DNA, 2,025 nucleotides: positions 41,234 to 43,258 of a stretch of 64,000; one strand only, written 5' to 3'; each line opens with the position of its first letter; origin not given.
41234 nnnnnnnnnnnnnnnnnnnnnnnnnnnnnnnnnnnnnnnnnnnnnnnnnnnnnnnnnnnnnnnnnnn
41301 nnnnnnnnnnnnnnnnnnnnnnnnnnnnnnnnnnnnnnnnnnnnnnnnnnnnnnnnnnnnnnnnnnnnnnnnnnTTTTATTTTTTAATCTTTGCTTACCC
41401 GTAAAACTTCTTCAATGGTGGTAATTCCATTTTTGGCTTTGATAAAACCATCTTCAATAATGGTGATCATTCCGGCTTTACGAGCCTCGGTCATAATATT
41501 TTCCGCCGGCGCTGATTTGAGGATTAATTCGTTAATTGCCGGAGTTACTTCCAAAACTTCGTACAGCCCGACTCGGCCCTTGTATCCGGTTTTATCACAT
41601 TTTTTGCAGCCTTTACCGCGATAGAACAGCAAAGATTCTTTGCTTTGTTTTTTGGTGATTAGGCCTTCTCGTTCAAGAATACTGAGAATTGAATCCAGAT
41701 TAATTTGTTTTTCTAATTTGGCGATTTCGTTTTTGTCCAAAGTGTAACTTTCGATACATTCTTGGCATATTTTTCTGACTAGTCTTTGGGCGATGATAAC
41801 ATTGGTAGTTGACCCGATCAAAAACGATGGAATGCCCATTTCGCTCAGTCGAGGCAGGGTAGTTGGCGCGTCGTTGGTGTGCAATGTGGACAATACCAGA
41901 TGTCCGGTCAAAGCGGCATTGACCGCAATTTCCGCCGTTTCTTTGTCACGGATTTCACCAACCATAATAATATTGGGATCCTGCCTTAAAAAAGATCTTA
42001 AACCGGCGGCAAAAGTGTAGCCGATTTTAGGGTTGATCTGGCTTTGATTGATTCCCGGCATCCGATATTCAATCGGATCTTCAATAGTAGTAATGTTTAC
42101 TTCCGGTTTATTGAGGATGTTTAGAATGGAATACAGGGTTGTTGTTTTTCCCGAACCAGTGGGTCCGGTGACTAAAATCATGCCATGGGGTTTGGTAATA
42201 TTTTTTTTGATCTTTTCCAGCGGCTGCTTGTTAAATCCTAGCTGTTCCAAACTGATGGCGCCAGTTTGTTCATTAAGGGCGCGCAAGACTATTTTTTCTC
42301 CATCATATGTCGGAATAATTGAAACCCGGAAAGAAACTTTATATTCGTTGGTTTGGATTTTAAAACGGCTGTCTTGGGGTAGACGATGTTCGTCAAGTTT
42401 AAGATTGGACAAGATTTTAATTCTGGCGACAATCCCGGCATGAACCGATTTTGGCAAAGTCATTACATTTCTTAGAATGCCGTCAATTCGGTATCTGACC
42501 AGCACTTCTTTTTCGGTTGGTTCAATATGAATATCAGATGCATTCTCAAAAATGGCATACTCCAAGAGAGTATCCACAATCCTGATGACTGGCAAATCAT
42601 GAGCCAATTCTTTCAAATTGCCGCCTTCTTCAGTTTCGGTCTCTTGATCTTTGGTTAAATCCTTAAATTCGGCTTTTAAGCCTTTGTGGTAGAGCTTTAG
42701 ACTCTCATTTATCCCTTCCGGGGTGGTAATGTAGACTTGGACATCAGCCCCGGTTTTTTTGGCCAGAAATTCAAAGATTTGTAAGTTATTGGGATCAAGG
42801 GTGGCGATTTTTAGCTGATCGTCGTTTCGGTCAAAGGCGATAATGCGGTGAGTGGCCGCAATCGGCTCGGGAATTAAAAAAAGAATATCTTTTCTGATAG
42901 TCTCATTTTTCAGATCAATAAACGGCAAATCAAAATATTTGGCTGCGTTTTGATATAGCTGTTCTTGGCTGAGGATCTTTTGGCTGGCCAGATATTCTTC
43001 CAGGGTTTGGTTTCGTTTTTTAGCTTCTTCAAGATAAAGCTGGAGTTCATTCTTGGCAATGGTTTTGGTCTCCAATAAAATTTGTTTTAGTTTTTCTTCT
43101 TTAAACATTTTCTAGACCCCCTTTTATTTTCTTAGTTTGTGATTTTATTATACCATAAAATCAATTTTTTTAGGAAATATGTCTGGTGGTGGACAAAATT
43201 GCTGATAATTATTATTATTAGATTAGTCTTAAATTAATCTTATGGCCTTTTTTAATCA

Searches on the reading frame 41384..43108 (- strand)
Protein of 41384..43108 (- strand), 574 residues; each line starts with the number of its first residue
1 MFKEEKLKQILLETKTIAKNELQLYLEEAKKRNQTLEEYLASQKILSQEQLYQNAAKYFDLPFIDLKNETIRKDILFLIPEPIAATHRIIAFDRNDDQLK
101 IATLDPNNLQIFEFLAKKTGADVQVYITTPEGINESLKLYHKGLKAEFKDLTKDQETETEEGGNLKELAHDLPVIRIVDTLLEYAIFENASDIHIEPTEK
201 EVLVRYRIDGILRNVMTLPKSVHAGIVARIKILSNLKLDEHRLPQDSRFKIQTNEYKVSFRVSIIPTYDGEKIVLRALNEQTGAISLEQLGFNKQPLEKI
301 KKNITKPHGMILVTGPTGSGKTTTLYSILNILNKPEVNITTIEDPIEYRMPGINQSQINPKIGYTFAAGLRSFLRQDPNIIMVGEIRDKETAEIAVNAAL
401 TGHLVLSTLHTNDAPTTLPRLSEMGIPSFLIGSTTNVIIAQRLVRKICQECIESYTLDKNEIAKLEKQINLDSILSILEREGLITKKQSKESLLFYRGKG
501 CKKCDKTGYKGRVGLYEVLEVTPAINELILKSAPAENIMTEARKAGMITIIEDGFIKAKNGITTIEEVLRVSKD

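Call 5: search_protein_families(library=pfam, proteins=[window:41384-43108:-], max_evalue=0.1)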
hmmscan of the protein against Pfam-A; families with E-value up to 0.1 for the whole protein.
window:41384-43108:- (574 aa): 24 families
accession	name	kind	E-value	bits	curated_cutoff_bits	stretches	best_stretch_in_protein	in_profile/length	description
PF00437.27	T2SSE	-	1e-132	442.8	24.9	1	169-570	3-370/370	Type II/IV secretion system protein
PF05157.20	MshEN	-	8.4e-12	45.4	23.1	1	59-138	1-81/90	MshEN domain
PF13401.12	AAA_22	-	0.00042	21.1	27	1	307-337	4-36/130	AAA domain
PF20720.3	nSTAND3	-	0.00061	20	27.2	1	302-345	11-54/155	Novel STAND NTPase 3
PF13555.12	AAA_29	-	0.001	19.2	27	1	306-333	20-47/61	P-loop containing region of AAA domain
PF25199.1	nSTAND_NTPase5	-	0.0015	18.8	34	1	299-345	31-79/145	Novel STAND NTPase 5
PF00005.33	ABC_tran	-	0.0021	19.1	25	1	309-368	12-67/137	ABC transporter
PF13086.12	AAA_11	-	0.0027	18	27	1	292-334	2-43/257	AAA domain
PF13191.12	AAA_16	-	0.0038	18.2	32.6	1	307-336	24-52/167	AAA ATPase domain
PF04851.21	ResIII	-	0.0038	17.6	22.5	1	295-334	10-49/164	Type III restriction enzyme, res subunit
PF13245.12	AAA_19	-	0.0044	17.6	25.1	1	306-336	9-39/134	AAA domain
PF13604.12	AAA_30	-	0.0084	16.3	27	1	299-334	9-44/191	AAA domain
PF12775.13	AAA_7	-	0.01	15.8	25.8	1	304-342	29-67/181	P-loop containing dynein motor region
PF03266.21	NTPase_1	-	0.011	16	23.9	1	311-340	2-31/168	NTPase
PF02492.25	cobW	-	0.019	15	20.7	1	311-341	3-32/180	CobW/HypB/UreG, nucleotide-binding domain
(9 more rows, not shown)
